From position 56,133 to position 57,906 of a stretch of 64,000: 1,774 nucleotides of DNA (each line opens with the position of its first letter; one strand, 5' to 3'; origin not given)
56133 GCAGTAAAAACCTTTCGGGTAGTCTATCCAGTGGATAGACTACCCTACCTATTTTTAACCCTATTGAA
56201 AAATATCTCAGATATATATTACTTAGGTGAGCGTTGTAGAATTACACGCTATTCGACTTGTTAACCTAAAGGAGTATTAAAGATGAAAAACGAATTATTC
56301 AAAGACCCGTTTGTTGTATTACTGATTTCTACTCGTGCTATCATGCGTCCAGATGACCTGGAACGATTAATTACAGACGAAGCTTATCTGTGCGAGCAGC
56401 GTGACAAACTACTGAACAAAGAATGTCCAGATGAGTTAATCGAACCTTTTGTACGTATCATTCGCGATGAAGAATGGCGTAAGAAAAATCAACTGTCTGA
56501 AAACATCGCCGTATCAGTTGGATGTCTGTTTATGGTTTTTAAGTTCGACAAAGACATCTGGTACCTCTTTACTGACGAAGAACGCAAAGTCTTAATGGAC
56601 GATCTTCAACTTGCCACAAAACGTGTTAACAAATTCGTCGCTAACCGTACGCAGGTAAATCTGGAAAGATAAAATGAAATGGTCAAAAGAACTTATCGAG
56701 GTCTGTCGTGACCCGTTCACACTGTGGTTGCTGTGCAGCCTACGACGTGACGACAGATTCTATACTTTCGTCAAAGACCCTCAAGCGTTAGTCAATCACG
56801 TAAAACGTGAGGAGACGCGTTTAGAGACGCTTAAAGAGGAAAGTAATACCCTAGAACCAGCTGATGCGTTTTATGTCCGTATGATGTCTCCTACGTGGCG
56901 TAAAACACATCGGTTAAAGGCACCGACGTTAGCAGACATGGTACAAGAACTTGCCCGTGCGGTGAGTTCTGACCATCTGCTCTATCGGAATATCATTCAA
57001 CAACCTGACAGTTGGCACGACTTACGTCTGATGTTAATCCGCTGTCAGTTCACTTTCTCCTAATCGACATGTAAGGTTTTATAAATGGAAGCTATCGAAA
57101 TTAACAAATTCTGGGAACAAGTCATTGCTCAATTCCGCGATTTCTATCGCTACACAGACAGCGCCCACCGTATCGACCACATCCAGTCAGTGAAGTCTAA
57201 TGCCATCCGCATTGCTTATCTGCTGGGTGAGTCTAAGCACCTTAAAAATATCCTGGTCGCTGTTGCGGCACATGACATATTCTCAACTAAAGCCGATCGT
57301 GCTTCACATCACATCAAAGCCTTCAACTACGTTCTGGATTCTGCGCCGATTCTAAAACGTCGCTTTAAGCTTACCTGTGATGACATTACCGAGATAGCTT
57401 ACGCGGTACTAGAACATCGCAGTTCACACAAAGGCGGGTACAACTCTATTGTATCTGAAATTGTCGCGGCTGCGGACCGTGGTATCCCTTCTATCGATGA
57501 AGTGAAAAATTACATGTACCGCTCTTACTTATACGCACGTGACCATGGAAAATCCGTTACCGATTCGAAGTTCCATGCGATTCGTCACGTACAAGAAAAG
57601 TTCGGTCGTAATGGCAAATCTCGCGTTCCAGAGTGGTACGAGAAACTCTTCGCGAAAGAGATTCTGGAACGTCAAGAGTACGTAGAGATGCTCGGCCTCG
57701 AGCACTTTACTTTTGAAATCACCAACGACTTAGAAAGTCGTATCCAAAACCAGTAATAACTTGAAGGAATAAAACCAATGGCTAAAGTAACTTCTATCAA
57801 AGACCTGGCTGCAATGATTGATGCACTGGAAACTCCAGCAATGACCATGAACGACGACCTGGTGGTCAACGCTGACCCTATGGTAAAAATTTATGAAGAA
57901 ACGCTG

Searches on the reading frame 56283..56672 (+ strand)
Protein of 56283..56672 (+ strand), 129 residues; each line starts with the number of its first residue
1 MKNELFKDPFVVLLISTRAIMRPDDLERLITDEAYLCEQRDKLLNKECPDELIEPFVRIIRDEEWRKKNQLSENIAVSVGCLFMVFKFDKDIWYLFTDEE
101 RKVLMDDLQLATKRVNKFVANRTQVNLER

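Call 20: search_protein_families(library=phrogs, proteins=[window:56283-56672:+], max_evalue=0.00001)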
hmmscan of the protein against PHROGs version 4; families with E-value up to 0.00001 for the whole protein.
window:56283-56672:+ (129 aa): 1 family
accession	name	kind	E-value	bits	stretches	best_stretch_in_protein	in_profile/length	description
phrog_27024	-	unknown function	9.5e-13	49.1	1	1-121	1-129/132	-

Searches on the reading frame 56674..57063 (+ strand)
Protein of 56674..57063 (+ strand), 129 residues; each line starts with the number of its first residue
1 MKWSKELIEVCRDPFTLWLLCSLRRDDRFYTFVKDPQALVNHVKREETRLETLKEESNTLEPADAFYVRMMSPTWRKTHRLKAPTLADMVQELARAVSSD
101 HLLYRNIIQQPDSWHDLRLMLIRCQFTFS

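Call 20: search_protein_families(library=phrogs, proteins=[window:56674-57063:+], max_evalue=0.00001)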
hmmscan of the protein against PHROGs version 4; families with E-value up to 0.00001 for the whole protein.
window:56674-57063:+ (129 aa): 1 family
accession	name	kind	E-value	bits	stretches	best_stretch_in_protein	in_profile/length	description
phrog_23206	-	unknown function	5.3e-33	114.8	1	1-129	1-130/131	-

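Call 49: find_related_loci(query=window:56674-57063:+, collection=viral_contigs, flank=1500)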
Query window:56674-57063:+ (129 aa) in viral_contigs; peptide patterns used: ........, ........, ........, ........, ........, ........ (x = any residue, [..] = any of these).
7 stretches matched a pattern; 3 encode a relative of the query (tblastn E <= 1e-3); 3 distinct loci.
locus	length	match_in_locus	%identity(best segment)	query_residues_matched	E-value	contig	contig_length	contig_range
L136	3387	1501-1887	100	1-129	2e-87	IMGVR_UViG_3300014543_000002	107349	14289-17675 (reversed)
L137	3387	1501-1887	99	1-129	1e-86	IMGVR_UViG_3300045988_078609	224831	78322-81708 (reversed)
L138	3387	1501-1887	77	1-129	4e-67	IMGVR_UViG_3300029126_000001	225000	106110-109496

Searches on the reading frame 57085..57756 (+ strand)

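Call 20: search_protein_families(library=phrogs, proteins=[window:57085-57756:+], max_evalue=0.00001)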
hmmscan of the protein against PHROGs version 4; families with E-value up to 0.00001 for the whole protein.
window:57085-57756:+ (223 aa): 1 family
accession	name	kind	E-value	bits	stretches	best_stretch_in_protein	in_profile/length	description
phrog_3921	-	unknown function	3.1e-80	269.8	1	1-222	2-226/227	-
